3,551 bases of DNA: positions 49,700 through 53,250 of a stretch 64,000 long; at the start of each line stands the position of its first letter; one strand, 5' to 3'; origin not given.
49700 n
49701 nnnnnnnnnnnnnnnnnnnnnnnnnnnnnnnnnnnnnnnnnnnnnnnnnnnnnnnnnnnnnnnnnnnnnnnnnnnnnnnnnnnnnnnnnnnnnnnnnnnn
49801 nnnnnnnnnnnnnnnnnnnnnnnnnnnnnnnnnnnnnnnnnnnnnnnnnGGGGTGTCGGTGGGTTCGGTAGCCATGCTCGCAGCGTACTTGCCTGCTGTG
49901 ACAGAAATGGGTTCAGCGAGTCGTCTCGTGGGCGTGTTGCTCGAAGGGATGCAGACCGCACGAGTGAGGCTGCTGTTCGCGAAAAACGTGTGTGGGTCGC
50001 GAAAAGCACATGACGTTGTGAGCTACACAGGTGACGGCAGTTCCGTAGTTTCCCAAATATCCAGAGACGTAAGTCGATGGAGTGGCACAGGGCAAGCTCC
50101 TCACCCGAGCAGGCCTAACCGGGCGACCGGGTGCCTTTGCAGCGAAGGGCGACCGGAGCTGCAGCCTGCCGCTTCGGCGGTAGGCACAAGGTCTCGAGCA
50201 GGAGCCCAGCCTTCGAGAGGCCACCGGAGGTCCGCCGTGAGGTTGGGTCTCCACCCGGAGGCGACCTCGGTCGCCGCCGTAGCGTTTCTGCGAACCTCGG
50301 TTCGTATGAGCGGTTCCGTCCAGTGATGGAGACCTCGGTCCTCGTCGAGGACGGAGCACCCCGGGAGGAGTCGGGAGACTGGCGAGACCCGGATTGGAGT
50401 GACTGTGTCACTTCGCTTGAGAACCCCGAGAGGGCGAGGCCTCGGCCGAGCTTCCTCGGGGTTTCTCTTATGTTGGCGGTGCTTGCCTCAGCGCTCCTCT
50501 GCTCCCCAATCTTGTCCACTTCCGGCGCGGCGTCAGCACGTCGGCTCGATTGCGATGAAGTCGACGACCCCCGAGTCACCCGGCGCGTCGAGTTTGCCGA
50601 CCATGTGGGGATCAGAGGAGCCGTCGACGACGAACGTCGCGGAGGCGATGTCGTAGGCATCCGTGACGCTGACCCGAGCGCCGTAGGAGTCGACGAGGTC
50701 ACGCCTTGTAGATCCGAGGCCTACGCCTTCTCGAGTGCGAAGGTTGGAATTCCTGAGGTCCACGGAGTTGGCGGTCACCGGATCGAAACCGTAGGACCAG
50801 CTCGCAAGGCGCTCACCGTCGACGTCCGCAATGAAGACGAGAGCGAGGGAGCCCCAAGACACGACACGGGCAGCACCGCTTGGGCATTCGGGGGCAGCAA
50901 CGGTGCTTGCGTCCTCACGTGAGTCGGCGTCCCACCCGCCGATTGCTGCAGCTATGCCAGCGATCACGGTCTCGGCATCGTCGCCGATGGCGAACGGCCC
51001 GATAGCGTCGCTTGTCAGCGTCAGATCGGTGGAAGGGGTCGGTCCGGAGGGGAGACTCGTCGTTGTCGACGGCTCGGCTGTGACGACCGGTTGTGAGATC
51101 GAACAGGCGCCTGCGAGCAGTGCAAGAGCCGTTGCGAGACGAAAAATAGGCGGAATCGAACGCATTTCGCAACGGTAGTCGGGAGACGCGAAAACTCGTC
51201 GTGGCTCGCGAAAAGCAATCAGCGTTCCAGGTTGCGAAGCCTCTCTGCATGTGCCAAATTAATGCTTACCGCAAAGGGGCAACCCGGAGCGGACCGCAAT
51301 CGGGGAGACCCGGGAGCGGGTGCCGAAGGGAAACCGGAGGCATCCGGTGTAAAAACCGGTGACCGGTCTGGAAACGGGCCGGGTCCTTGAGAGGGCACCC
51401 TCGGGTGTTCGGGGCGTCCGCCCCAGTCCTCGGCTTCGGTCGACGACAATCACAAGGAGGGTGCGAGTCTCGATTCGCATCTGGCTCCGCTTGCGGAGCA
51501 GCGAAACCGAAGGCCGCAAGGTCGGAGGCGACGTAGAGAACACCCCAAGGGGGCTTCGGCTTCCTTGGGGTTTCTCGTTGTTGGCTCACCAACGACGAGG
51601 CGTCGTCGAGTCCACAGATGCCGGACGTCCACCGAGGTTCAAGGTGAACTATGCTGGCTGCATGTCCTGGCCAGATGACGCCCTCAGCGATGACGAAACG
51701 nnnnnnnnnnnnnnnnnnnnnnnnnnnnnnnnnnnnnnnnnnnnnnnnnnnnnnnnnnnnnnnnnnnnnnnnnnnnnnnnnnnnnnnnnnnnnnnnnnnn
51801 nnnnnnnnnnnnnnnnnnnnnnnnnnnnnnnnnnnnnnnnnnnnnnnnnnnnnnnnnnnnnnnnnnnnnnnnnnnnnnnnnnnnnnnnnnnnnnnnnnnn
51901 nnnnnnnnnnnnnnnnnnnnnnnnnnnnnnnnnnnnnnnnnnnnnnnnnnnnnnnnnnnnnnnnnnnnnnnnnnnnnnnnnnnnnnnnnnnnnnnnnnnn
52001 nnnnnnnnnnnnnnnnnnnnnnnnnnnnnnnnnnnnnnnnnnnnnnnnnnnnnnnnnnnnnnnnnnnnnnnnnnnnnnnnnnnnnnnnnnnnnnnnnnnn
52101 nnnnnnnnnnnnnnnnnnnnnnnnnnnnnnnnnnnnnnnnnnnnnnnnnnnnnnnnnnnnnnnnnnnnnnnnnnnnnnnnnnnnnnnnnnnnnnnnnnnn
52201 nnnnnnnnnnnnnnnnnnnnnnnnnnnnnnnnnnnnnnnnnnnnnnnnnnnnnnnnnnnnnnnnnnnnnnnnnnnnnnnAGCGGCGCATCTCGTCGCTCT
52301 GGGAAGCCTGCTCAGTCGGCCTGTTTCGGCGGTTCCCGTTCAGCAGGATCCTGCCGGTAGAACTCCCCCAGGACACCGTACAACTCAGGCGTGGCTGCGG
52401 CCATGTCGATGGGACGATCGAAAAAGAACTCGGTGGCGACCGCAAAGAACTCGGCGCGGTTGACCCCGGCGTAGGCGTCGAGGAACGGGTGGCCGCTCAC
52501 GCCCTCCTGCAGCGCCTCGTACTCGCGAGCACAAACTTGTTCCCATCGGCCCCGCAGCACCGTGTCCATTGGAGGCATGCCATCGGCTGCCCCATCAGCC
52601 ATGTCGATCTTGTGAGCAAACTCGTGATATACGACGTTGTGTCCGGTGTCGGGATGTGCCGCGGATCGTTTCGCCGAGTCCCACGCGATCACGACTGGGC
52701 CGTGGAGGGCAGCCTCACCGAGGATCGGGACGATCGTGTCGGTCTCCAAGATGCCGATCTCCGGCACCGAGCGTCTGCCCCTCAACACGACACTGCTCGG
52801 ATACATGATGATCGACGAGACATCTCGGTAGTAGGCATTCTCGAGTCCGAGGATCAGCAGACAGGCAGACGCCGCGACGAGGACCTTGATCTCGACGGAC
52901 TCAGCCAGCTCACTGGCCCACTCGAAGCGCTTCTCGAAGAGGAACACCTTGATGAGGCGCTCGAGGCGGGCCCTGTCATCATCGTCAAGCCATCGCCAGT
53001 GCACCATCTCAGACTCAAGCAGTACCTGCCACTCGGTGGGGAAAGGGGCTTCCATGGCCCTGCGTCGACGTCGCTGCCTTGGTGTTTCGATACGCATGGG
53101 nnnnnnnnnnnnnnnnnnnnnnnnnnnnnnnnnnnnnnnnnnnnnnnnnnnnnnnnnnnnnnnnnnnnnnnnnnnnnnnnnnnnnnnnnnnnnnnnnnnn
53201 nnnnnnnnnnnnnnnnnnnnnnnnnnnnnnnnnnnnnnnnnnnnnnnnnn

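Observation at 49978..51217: Conserved tandem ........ boxes (20-bp period) upstream of both candidate RNAs: unknown activator site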

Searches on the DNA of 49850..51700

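Call 7: search_rna_families(source=window, start=49850, end=51700, threshold=evalue, max_evalue=10, show_alignments=3)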
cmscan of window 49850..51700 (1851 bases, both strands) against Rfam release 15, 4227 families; matches with E-value up to 10: 4.
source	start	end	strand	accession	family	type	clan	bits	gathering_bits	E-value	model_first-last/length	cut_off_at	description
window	51652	51700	+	RF01532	TB10Cs3H2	Gene; snRNA; snoRNA; HACA-box;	-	18.1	45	4.3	1-49/69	3'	Trypanosomatid snoRNA TB10Cs3H2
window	50157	50184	-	RF01687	Acido-Lenti-1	Gene; sRNA;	-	17.3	37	0.58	1-46/46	no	Acido-Lenti-1 RNA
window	51529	51583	+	RF03975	mir-5881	Gene; miRNA;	-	16.5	87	2.8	1-67/67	no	mir-5881 microRNA precursor family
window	51328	51360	+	RF01074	RF_site1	Cis-reg; frameshift_element;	-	16.1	40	9.7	1-40/40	no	Putative RNA-dependent RNA polymerase ribosomal frameshift site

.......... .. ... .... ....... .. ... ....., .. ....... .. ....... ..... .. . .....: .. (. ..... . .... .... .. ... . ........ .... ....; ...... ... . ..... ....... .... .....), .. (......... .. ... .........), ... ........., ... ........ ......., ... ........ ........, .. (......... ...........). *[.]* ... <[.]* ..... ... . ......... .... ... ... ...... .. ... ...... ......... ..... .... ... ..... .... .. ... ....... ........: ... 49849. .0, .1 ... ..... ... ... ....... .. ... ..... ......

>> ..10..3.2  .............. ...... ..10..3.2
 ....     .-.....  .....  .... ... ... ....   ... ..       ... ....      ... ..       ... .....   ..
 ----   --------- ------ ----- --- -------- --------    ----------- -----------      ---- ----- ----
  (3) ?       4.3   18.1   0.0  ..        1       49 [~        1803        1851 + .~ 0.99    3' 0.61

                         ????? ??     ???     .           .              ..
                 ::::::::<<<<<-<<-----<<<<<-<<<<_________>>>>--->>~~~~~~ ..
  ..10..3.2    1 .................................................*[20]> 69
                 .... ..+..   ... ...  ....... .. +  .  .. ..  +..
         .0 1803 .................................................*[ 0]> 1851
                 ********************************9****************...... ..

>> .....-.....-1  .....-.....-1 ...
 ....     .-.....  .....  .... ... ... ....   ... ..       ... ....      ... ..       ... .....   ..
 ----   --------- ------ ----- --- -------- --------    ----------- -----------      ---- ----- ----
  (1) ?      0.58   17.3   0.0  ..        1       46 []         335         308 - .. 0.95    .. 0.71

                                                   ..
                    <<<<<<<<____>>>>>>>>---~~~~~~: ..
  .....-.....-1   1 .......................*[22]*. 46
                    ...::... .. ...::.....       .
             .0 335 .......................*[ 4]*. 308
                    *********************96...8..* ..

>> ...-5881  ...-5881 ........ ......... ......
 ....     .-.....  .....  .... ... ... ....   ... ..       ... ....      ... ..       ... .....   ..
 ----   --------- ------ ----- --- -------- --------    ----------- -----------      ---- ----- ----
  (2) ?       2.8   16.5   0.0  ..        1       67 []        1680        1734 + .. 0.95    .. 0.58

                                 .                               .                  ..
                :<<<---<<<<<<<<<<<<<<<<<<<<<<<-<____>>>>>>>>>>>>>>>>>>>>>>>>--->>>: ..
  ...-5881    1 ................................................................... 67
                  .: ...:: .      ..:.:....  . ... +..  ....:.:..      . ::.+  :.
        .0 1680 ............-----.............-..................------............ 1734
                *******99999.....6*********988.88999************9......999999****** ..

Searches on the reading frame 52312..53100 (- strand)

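Call 11: search_protein_families(library=pfam, proteins=[window:52312-53100:-])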
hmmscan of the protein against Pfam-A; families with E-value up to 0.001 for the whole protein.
window:52312-53100:- (262 aa): 1 family
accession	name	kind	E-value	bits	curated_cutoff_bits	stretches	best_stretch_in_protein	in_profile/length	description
PF06167.18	Peptidase_M90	-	1.5e-71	241.3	26.2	1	9-249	4-243/243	Glucose-regulated metallo-peptidase M90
